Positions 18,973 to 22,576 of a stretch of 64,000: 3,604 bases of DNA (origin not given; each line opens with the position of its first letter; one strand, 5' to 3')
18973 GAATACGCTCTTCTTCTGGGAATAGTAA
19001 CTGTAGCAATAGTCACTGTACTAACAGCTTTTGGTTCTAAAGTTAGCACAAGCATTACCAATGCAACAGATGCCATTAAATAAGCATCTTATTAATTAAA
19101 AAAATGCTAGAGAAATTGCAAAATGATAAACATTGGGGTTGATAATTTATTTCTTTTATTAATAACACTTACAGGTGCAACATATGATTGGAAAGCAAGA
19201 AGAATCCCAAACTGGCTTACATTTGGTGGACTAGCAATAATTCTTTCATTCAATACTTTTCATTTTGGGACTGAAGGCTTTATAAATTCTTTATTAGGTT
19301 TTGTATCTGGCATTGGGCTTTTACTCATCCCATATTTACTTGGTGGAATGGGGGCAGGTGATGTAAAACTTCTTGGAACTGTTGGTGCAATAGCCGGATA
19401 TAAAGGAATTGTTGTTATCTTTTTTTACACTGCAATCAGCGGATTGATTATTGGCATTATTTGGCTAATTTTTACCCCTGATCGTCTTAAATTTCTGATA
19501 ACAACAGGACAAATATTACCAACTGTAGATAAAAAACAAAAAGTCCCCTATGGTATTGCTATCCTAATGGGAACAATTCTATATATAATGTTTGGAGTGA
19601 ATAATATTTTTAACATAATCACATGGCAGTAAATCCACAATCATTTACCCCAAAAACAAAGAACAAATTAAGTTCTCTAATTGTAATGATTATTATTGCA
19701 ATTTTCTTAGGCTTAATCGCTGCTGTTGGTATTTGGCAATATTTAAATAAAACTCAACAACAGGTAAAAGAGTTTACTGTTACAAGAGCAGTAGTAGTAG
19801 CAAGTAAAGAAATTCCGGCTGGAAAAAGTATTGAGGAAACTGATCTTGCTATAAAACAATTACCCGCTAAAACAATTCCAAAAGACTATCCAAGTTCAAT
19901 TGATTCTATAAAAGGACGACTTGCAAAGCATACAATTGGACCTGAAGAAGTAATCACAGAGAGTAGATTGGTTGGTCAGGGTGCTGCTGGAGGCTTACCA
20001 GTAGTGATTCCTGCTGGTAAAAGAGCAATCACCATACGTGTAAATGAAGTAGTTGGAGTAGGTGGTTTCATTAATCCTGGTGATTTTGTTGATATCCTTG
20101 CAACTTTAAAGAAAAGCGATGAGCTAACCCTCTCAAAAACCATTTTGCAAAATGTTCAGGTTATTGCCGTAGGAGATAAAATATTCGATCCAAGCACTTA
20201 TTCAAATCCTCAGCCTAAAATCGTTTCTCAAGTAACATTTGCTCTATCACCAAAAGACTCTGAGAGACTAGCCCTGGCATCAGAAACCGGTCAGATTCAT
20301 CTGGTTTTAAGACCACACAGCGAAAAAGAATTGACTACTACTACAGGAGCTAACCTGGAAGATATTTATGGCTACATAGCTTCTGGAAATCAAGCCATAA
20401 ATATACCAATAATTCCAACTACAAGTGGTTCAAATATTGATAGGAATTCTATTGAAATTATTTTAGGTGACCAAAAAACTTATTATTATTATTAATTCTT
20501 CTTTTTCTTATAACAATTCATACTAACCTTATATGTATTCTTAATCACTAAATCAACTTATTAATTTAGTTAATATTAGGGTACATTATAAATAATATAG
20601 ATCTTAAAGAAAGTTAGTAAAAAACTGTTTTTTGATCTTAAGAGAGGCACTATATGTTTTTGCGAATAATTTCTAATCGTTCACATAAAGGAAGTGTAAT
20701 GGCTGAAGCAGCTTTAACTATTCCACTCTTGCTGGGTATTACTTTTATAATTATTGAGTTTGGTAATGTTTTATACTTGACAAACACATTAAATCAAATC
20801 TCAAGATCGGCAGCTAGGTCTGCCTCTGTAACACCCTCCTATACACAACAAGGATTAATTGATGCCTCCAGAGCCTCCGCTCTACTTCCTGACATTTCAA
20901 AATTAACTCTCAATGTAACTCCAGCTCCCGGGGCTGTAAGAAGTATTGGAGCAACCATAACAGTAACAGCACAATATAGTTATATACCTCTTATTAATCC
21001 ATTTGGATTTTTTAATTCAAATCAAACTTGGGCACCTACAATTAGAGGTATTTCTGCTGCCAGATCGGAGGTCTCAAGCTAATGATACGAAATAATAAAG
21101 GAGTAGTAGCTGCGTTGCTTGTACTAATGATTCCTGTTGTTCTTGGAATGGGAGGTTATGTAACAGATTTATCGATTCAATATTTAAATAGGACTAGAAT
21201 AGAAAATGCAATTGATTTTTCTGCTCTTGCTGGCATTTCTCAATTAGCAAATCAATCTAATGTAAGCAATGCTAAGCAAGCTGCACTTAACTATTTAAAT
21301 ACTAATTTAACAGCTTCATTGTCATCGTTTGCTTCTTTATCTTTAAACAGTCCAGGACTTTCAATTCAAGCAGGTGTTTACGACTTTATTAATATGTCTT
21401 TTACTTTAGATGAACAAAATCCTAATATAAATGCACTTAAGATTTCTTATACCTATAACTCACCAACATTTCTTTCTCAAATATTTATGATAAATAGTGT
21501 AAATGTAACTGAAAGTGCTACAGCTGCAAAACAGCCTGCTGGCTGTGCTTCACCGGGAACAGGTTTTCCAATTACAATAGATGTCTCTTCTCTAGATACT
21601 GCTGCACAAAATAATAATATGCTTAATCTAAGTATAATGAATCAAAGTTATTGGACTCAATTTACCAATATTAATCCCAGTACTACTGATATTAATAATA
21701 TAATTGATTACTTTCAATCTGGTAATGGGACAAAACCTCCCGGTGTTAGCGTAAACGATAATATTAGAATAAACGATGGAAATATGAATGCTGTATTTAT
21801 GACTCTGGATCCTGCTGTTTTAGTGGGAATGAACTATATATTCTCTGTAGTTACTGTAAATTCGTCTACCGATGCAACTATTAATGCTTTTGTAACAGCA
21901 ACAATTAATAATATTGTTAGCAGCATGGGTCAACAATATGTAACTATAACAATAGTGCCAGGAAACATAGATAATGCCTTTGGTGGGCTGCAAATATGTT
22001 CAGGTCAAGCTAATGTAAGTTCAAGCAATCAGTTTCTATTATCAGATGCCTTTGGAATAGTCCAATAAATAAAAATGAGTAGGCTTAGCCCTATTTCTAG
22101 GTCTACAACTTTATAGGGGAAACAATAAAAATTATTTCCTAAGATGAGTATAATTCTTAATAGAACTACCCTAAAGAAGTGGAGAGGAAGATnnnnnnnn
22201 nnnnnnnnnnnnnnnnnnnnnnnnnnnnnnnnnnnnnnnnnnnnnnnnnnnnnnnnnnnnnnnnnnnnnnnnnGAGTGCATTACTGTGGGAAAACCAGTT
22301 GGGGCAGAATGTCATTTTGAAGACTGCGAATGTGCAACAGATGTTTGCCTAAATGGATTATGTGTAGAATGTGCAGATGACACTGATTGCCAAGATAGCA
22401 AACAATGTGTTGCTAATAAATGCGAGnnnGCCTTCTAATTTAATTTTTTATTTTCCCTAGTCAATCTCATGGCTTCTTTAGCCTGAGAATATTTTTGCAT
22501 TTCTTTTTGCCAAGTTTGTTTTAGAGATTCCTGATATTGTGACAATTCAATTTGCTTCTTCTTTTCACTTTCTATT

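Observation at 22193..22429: Small secreted 10-cysteine peptide encoded inside the tad locus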

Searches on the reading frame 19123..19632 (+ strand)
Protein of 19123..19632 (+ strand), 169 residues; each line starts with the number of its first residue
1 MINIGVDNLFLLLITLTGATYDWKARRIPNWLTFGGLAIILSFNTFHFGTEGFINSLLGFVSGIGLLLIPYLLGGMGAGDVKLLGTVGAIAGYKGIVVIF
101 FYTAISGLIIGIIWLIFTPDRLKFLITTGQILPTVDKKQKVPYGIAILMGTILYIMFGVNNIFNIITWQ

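Call 5: search_protein_families(library=ncbifam, proteins=[window:19123-19632:+], max_evalue=1)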
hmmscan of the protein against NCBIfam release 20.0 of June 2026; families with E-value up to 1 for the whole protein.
window:19123-19632:+ (169 aa): 1 family
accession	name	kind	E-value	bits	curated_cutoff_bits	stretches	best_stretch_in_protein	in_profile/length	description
NF053826.1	PrePilPeptEppA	equivalog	0.0055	16.1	450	1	12-114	10-103/334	prepilin peptidase EppA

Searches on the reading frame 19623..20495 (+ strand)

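Call 5: search_protein_families(library=ncbifam, proteins=[window:19623-20495:+], max_evalue=1)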
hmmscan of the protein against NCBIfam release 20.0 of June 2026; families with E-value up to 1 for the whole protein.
window:19623-20495:+ (290 aa): 6 families
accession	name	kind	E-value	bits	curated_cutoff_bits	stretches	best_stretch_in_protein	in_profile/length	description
TIGR03177.1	pilus_cpaB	equivalog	3.9e-62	209.9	71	1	20-285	1-259/262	Flp pilus assembly protein CpaB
TIGR03170.1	flgA_cterm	equivalog_domain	2.2e-09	37.4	54.65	1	51-117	9-75/137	flagellar basal body P-ring formation chaperone FlgA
TIGR03569.1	NeuB_NnaB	equivalog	0.013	14.5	399.65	1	42-96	264-318/329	N-acetylneuraminate synthase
NF005435.1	PRK07021.1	equivalog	0.042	13.7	131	0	13-50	5-42/157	flagellar basal body-associated protein FliL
NF038058.1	adhes_P110_Nter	subfamily_domain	0.068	13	80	1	11-51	1-46/201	P110/LppT family adhesin N-terminal domain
NF050032.1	Rv1733c_fam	subfamily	0.083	12.8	80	0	19-69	24-75/180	Rv1733c family protein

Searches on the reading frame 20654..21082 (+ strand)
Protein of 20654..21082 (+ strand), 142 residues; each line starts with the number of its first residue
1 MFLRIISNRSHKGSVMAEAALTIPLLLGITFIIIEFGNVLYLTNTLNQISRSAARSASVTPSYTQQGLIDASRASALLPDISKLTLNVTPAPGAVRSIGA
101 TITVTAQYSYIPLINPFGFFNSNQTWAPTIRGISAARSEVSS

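Call 5: search_protein_families(library=ncbifam, proteins=[window:20654-21082:+], max_evalue=1)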
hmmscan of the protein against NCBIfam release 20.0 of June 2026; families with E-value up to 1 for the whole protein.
window:20654-21082:+ (142 aa): 1 family
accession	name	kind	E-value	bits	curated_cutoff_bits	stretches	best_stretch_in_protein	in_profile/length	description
TIGR02842.1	CyoC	equivalog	0.14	12.5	223.75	1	14-57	71-114/180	cytochrome o ubiquinol oxidase subunit III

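Call 22: search_protein_families(library=pfam, proteins=[window:20654-21082:+], max_evalue=0.01)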
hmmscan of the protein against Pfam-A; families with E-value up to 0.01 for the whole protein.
window:20654-21082:+ (142 aa): 1 family
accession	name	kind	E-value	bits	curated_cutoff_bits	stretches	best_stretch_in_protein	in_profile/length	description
PF07811.17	TadE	-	1.7e-11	44.5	22.9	1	13-55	1-43/43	TadE-like protein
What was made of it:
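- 20654..21082 (+): TadE2, a TadE-like minor pilin and first gene of the minor-pilin pair that travels with the peptide gene. PF07811, E 1.7e-11 (call 22).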

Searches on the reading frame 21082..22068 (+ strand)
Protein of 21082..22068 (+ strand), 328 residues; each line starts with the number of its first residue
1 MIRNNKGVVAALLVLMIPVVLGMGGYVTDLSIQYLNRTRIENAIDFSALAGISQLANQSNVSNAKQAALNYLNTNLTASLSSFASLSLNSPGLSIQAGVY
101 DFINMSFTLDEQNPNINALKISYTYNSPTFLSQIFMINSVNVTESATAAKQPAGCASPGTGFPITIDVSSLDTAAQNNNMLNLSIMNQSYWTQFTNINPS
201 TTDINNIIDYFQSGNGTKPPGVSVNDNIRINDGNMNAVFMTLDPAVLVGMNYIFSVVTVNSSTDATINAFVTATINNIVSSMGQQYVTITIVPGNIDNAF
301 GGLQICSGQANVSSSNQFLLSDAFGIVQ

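Call 4: search_protein_families(library=pfam, proteins=[window:21082-22068:+], max_evalue=1)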
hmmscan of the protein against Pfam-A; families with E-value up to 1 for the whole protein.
window:21082-22068:+ (328 aa): 2 families
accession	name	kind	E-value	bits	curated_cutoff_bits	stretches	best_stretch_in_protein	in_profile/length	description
PF13400.11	Tad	-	2.8e-06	28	22.3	1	7-51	1-44/47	Putative Flp pilus-assembly TadE/G-like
PF09977.15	Tad_C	-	0.052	15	22.1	1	56-148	7-93/93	Putative Tad-like Flp pilus-assembly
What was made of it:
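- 21082..22068 (+): TadG2, a TadG-like large minor pilin immediately upstream of the peptide gene. PF13400, E 2.8e-6 (call 4).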

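Call 5: search_protein_families(library=ncbifam, proteins=[window:21082-22068:+], max_evalue=1)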
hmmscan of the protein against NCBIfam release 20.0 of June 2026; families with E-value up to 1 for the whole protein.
window:21082-22068:+ (328 aa): 0 families

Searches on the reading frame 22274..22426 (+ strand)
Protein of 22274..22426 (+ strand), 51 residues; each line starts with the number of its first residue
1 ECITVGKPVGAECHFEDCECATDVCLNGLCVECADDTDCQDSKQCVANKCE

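Call 6: search_solved_structures(query=window:22274-22426:+, max_evalue=10, show_alignments=3)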
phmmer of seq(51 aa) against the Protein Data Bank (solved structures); distinct sequences matched with E-value up to 10: 8.
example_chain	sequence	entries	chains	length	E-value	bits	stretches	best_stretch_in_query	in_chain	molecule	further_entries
1cr8_A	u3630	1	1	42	0.15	15.8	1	12-44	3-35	PROTEIN (LOW DENSITY LIPOPROTEIN RECEPTOR RELATED PROTEIN)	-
1d3b_A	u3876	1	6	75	0.37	14.6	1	10-46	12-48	PROTEIN (SMALL NUCLEAR RIBONUCLEOPROTEIN SM D3)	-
2w86_A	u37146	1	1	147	0.45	14.3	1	10-40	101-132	FIBRILLIN-1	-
6qdv_d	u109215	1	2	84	0.6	13.9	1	10-45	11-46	Small nuclear ribonucleoprotein Sm D3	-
3cw1_D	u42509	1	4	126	1.2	13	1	10-45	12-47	Small nuclear ribonucleoprotein Sm D3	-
4wzj_A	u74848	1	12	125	1.2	13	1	10-45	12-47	Small nuclear ribonucleoprotein Sm D3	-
3jcr_R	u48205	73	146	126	1.2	13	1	10-45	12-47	SmD3 | Sm-D3 | Small nuclear ribonucleoprotein Sm D3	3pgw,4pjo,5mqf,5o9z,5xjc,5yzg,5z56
6v4x_A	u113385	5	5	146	1.4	12.7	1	10-45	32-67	Small nuclear ribonucleoprotein Sm D3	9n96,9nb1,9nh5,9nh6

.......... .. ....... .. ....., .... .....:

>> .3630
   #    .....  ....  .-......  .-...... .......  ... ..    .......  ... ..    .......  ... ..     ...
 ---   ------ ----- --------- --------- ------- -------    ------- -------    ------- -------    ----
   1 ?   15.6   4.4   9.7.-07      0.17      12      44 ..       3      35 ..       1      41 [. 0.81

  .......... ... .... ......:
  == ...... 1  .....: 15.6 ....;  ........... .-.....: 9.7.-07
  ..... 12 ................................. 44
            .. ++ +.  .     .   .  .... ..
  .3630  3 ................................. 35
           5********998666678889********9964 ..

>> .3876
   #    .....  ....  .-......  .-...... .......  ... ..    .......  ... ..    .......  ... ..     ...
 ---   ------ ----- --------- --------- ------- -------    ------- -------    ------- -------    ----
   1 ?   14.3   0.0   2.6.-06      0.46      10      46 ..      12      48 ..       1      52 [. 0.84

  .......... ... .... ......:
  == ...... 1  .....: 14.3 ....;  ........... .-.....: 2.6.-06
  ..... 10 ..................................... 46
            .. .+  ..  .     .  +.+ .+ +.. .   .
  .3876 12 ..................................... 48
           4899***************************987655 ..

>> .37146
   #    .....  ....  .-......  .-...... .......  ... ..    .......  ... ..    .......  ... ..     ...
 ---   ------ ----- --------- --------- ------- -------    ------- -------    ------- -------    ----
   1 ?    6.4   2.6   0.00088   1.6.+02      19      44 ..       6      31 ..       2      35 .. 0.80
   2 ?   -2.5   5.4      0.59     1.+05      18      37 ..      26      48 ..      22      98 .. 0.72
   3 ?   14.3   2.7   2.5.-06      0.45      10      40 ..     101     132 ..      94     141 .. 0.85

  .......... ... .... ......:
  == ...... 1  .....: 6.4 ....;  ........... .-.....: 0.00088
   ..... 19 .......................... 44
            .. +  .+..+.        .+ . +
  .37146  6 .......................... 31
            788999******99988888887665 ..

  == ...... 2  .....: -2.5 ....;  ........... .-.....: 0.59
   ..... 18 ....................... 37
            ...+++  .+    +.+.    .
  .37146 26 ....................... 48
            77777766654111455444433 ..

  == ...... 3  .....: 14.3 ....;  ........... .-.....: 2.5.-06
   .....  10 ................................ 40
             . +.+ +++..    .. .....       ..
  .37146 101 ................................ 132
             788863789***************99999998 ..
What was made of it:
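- On LDL-receptor class A calcium-binding module (PF00057): The only link is a phmmer match to 1cr8 with E 0.15 over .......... (call 6).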
